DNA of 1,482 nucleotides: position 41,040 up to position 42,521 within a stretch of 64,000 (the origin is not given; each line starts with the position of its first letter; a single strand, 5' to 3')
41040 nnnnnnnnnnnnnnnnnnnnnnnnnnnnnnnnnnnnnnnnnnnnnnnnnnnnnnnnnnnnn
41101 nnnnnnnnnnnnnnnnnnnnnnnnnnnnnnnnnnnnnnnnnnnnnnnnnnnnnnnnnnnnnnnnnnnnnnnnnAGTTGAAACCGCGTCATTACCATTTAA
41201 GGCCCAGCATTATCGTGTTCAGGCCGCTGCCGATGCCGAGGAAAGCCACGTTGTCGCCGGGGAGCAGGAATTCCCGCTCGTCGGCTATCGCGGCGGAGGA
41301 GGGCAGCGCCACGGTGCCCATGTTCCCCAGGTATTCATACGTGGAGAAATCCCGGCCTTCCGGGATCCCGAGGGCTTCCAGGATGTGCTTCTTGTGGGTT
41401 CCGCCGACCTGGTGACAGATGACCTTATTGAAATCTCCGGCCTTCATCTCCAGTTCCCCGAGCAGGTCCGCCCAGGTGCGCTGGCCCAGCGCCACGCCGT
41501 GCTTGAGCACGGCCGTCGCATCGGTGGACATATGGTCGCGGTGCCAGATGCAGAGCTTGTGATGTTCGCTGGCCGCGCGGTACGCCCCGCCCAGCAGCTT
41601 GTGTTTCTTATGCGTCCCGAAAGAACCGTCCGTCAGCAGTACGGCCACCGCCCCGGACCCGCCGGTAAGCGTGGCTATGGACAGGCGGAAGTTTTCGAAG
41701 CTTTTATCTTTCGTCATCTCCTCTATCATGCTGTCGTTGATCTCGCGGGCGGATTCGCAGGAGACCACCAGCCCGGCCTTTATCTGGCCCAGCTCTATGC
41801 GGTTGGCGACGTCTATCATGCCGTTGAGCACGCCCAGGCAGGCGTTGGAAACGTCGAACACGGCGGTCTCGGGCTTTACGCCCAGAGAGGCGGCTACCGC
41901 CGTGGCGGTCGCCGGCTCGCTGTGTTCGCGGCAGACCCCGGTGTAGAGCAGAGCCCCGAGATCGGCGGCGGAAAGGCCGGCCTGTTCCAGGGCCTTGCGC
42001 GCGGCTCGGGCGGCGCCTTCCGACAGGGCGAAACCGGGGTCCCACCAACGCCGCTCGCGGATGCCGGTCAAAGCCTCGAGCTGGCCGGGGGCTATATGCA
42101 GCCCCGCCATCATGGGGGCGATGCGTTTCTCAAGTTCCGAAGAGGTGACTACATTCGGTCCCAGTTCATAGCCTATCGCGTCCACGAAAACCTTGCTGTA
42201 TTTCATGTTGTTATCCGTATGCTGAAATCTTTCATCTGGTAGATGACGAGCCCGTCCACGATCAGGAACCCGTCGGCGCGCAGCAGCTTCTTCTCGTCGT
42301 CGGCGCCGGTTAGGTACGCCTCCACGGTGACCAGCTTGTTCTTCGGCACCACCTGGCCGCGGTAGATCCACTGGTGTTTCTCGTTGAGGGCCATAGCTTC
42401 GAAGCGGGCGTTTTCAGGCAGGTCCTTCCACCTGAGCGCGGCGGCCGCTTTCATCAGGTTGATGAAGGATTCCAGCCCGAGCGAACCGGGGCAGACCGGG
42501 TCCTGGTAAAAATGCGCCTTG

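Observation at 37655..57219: One tightly packed operon joins a PUFA-synthase-type PKS (pfaD/A/C-like) to a complete oleABCD olefin pathway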

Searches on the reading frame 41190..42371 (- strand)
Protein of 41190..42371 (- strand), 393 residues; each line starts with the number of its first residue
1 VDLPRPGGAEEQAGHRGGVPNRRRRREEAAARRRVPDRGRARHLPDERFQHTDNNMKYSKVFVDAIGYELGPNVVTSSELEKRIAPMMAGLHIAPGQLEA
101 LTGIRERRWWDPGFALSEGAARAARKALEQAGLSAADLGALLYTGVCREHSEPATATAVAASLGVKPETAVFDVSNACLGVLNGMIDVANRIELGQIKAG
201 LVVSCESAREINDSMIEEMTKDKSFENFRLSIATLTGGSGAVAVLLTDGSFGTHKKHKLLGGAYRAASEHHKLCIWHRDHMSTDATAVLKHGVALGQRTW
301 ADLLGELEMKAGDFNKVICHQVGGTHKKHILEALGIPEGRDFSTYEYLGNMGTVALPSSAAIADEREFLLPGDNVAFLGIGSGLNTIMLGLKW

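Call 3: search_protein_families(library=pfam, proteins=[window:41190-42371:-], max_evalue=0.00001)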
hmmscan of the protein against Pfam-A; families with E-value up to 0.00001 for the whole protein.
window:41190-42371:- (393 aa): 2 families
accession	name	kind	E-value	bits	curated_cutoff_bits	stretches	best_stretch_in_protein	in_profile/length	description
PF08541.16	ACP_syn_III_C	-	4.9e-12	46.3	26.6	1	307-389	4-86/90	3-Oxoacyl-[acyl-carrier-protein (ACP)] synthase III C terminal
PF00108.29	Thiolase_N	-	1.3e-06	28.4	26.4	1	120-213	27-120/260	Thiolase, N-terminal domain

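Call 4: search_protein_families(library=ncbifam, proteins=[window:41190-42371:-], max_evalue=0.00001)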
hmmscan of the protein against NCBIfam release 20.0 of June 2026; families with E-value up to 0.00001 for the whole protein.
window:41190-42371:- (393 aa): 11 families
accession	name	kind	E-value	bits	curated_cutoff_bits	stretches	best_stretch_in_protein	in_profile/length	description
NF006720.0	PRK09258.1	equivalog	4.7e-141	470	285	1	56-393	1-338/338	3-oxoacyl-ACP synthase III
NF006829.0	PRK09352.1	subfamily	1.5e-25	89.8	249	1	98-386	35-314/322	beta-ketoacyl-ACP synthase 3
NF004623.0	PRK05963.1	equivalog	5.6e-23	81.7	437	1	68-386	13-321/328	beta-ketoacyl-ACP synthase III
TIGR00747.1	fabH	subfamily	3.3e-21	75.7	292.1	1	99-385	34-314/322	beta-ketoacyl-ACP synthase III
NF005541.0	PRK07204.1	equivalog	1.1e-20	74.3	402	1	60-385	4-321/329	beta-ketoacyl-ACP synthase III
NF003274.0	PRK04262.1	equivalog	8e-11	41.5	244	1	120-383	55-298/347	hydroxymethylglutaryl-CoA synthase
NF005703.0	PRK07515.1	equivalog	1.5e-08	33.9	304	1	115-206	95-184/373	beta-ketoacyl-ACP synthase III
NF005308.0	PRK06840.1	equivalog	2.9e-07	29.9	315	0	98-193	35-129/339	3-oxoacyl-ACP synthase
TIGR00748.1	HMG_CoA_syn_Arc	equivalog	9.8e-07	28.3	353.35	1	121-383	55-297/345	hydroxymethylglutaryl-CoA synthase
TIGR01930.1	AcCoA-C-Actrans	subfamily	1.4e-06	27.5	240.55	1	121-214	26-119/385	acetyl-CoA C-acyltransferase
NF006740.0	PRK09268.1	equivalog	7.9e-06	25.1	539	0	128-217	47-136/431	acetyl-CoA C-acetyltransferase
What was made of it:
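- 41190..42206 (-): oleA: head-to-head Claisen-condensing thiolase (338 aa). Its ATG overlaps the pfaC stop as ATGA. NF006720 at 470 bits, cutoff 285 (call 4).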

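Call 13: find_homologous_proteins(query=window:41190-42206:-, max_evalue=1e-20)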
Query window:41190-42206:- (338 aa): 6839 proteins with E <= 1e-20 among 8000 candidates; the best 120 are listed.
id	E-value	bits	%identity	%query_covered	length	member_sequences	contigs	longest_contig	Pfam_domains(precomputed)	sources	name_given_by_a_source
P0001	2.5e-221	752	100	100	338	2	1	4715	PF00108.30,PF08541.17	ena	-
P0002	1.2e-187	641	83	100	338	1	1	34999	PF00108.30,PF08541.17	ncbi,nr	ncbi:MAG: 3-oxoacyl-ACP synthase III [Elusimicrobiota bacterium]|nr:3-oxoacyl-ACP synthase III [Elus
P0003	1.6e-187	641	83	100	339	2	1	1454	PF00108.30,PF08541.17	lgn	-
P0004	2.8e-186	637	83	100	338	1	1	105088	PF00108.30,PF08541.17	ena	-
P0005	3.5e-186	636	83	100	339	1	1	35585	PF00108.30,PF08541.17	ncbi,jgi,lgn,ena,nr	ncbi:MAG: 3-oxoacyl-ACP synthase III [Elusimicrobia bacterium]|nr:3-oxoacyl-ACP synthase III [Elusim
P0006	5.6e-186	636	84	100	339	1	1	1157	PF00108.30,PF08541.17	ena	-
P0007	7.2e-186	635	83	100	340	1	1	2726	PF00108.30,PF08541.17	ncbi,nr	ncbi:MAG: 3-oxoacyl-ACP synthase III [Elusimicrobia bacterium RIFOXYB2_FULL_62_6]|nr:MAG: 3-oxoacyl-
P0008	3.6e-183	627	82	100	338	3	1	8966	PF00108.30,PF08541.17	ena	-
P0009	2.0e-182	624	83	100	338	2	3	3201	PF00108.30,PF08541.17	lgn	-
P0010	2.9e-182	624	82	100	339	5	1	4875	PF00108.30,PF08541.17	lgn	-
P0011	3.6e-182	623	81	100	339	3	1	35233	PF00108.30,PF08541.17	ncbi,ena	-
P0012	5.0e-182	623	81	100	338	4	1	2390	PF00108.30,PF08541.17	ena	-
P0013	8.1e-182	622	81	100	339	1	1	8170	PF00108.30,PF08541.17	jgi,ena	-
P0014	1.0e-181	622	81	100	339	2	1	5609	PF00108.30,PF08541.17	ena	-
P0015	1.3e-181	621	80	100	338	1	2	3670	PF00108.30,PF08541.17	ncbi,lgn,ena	-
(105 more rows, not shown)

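Call 19: find_related_loci(query=A1, collection=genome_contigs, flank=10000)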
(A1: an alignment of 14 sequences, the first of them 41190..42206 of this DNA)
Query A1 (338 aa) in genome_contigs; peptide patterns used: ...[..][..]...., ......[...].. (x = any residue, [..] = any of these).
600 stretches matched a pattern (row limit reached: there are more); 462 encode a relative of the query (tblastn E <= 1e-3); the best 80 are kept; 80 distinct loci.
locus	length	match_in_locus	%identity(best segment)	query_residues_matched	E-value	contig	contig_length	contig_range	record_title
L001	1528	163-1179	80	1-338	0e+0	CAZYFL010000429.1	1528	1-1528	MAG TPA_asm: uncultured Elusimicrobiaceae bacterium isolate binchicken_co248_98 genome assembly, contig: NODE_255297_len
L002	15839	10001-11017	83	1-338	0e+0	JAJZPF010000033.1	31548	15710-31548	MAG: bacterium isolate SKS1.bin115 NODE_2483_length_31548_cov_6.442220, whole genome shotgun sequence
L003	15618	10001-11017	82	1-338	0e+0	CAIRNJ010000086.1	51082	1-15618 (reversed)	MAG: uncultured Elusimicrobia bacterium isolate MJ_bin-1308 genome assembly, contig: bin-1308:086/112, whole genome shot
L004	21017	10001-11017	82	1-338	0e+0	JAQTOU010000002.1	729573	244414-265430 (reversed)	MAG: Elusimicrobiales bacterium isolate STB_10 NODE_15_length_729573_cov_7.795554_Sandtown_B, whole genome shotgun seque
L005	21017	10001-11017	81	1-338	0e+0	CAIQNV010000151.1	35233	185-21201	MAG: uncultured Elusimicrobia bacterium isolate MJ-time_bin-2640 genome assembly, contig: bin-2640:151/157, whole genome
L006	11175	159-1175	81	1-338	0e+0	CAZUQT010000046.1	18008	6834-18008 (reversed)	MAG TPA_asm: uncultured Elusimicrobiaceae bacterium isolate SRP302447_co3_112 genome assembly, contig: NODE_8648_length_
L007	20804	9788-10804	78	1-338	0e+0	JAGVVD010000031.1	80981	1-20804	MAG: Elusimicrobia bacterium isolate WAS_Bin_5 WAS_Bin_5_scaffold_73, whole genome shotgun sequence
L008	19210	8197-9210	80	1-338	0e+0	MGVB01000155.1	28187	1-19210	MAG: Elusimicrobia bacterium RIFOXYA12_FULL_57_11 rifixya3_full_scaffold_758, whole genome shotgun sequence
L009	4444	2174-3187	82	1-338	0e+0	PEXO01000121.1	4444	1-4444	MAG: Elusimicrobia bacterium CG08_land_8_20_14_0_20_59_10 CG08_land_8_20_14_0.20_scaffold_18492_c, whole genome shotgun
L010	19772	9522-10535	81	1-338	0e+0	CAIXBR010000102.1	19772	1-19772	MAG: uncultured Elusimicrobia bacterium isolate AlinenLipids_bin-3311 genome assembly, contig: bin-3311:102/132, whole g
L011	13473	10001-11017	81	1-338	0e+0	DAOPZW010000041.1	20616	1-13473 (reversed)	MAG TPA_asm: Elusimicrobiales bacterium isolate AMR_MDS_1278 NODE_2663_length_20616_cov_5.563202, whole genome shotgun s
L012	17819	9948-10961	79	1-338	8e-178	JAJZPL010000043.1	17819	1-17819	MAG: bacterium isolate SKS1.bin123 NODE_5656_length_17819_cov_2.769613, whole genome shotgun sequence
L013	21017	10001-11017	80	1-338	1e-176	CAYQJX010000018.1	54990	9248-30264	MAG TPA_asm: uncultured Elusimicrobiaceae bacterium isolate binchicken_co266_98 genome assembly, contig: NODE_1184_lengt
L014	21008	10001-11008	78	1-338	9e-176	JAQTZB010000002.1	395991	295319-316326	MAG: Elusimicrobiales bacterium isolate STC_50 NODE_26_length_395991_cov_6.381505_Sandtown_C, whole genome shotgun seque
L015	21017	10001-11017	81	1-338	7e-176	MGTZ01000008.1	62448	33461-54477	MAG: Elusimicrobia bacterium GWB2_63_16 gwb2_scaffold_1223, whole genome shotgun sequence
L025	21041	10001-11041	63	1-338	2e-145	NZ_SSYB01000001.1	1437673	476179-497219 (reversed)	Geomonas edaphica strain Red53 contig1, whole genome shotgun sequence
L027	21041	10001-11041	62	1-338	1e-144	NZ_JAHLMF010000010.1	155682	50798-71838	Geomonas diazotrophica strain Red69 scaffold10, whole genome shotgun sequence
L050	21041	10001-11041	61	1-338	2e-141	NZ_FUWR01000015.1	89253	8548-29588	Trichlorobacter thiogenes strain ATCC BAA-34, whole genome shotgun sequence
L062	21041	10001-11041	61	1-338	6e-141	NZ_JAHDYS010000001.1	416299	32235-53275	Pelotalea chapellei strain DSM 13688 NODE_1_length_416299_cov_223.409858, whole genome shotgun sequence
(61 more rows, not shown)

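Call 30: find_encoding_contigs(protein=P0001, flank=10000, max_places=6)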
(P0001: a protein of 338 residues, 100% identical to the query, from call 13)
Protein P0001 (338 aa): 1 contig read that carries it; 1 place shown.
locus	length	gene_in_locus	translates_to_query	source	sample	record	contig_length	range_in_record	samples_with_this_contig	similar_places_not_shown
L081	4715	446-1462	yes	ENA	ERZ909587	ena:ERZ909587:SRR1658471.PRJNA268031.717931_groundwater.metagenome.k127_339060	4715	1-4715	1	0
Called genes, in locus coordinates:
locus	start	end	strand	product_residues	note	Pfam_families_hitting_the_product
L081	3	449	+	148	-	?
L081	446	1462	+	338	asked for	PF00108:Thiolase_N (weak), PF08541:ACP_syn_III_C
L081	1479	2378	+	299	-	PF00561:Abhydrolase_1, PF12146:Hydrolase_4, PF12697:Abhydrolase_6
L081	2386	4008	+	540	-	PF00501:AMP-binding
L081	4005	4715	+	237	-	?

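Call 36: search_protein_families(library=pfam, proteins=[L025:14570-15262:+], max_evalue=0.0001)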
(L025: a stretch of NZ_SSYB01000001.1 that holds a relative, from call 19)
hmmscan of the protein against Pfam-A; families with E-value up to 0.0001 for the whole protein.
L025:14570-15262:+ (230 aa): 2 families
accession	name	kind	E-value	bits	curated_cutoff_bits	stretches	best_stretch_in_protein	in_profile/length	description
PF01648.25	ACPS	-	2.1e-15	57.2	25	1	119-224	2-109/111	4'-phosphopantetheinyl transferase superfamily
PF22624.1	AASDHPPT_N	-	5.4e-09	36.6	27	1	32-114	15-98/100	4'-phosphopantetheinyl transferase, N-terminal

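Call 37: search_solved_structures(query=window:41190-42206:-, show_alignments=1, max_evalue=1e-10)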
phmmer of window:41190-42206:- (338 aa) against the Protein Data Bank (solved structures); distinct sequences matched with E-value up to 1e-10: 21.
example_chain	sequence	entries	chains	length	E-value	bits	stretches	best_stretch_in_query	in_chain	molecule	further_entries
3row_A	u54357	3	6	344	3.4e-53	184.5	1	4-338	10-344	3-oxoacyl-[ACP] synthase III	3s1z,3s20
3s21_A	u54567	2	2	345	3.4e-53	184.5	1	4-338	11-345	3-oxoacyl-[ACP] synthase III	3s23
3fk5_A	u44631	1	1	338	3.7e-53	184.3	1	3-338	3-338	3-oxoacyl-synthase III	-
5vxf_A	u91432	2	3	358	1e-52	182.9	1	4-338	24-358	3-oxoacyl-[ACP] synthase III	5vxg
5vxh_A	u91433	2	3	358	1e-52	182.9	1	4-338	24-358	3-oxoacyl-[ACP] synthase III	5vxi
5vxd_A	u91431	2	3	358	2.7e-52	181.5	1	4-338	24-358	3-oxoacyl-[ACP] synthase III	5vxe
6b2s_A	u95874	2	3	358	3.7e-52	181.1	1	4-338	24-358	3-oxoacyl-[ACP] synthase III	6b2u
6b2t_A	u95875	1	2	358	7e-52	180.2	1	4-338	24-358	3-oxoacyl-[ACP] synthase III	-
4kti_A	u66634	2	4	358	7.3e-52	180.1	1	4-338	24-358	3-oxoacyl-[ACP] synthase III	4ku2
4ktm_A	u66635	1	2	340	8.3e-52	179.9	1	4-338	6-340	3-oxoacyl-[ACP] synthase III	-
6b2r_A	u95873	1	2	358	9.8e-52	179.7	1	4-338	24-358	3-oxoacyl-[ACP] synthase III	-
4ku3_A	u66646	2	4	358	1e-51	179.6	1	4-338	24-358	3-oxoacyl-[ACP] synthase III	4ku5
9j6e_A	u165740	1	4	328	1e-15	61.3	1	32-329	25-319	3-oxopimeloyl-[acyl-carrier-protein] synthase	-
6kue_A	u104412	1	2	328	1.8e-15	60.5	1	32-329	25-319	3-oxoacyl-[acyl-carrier-protein] synthase III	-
4dfe_A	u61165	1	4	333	2.3e-15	60.1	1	10-329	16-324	3-oxoacyl-[acyl-carrier-protein] synthase 3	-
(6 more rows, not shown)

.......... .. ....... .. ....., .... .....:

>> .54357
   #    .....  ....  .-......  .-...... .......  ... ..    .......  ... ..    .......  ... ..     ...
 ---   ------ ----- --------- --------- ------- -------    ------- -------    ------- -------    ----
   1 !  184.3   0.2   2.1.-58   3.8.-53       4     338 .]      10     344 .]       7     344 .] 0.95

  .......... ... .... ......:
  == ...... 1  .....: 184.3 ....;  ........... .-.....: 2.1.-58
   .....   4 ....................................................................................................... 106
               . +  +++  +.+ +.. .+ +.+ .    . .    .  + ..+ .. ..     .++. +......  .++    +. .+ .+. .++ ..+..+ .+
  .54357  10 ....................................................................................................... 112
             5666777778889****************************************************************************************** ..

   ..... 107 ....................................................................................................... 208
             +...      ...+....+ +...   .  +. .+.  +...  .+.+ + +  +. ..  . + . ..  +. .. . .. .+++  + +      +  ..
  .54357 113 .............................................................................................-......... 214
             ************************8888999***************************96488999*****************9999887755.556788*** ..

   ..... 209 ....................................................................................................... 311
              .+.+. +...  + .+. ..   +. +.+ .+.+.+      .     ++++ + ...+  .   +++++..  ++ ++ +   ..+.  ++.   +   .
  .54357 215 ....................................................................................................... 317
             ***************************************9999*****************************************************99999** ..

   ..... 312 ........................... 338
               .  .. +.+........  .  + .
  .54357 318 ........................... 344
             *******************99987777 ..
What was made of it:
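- Closest known: Xanthomonas campestris OleABCD. Same: The structures that I recall as X. campestris OleA are the best solved match (call 37).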
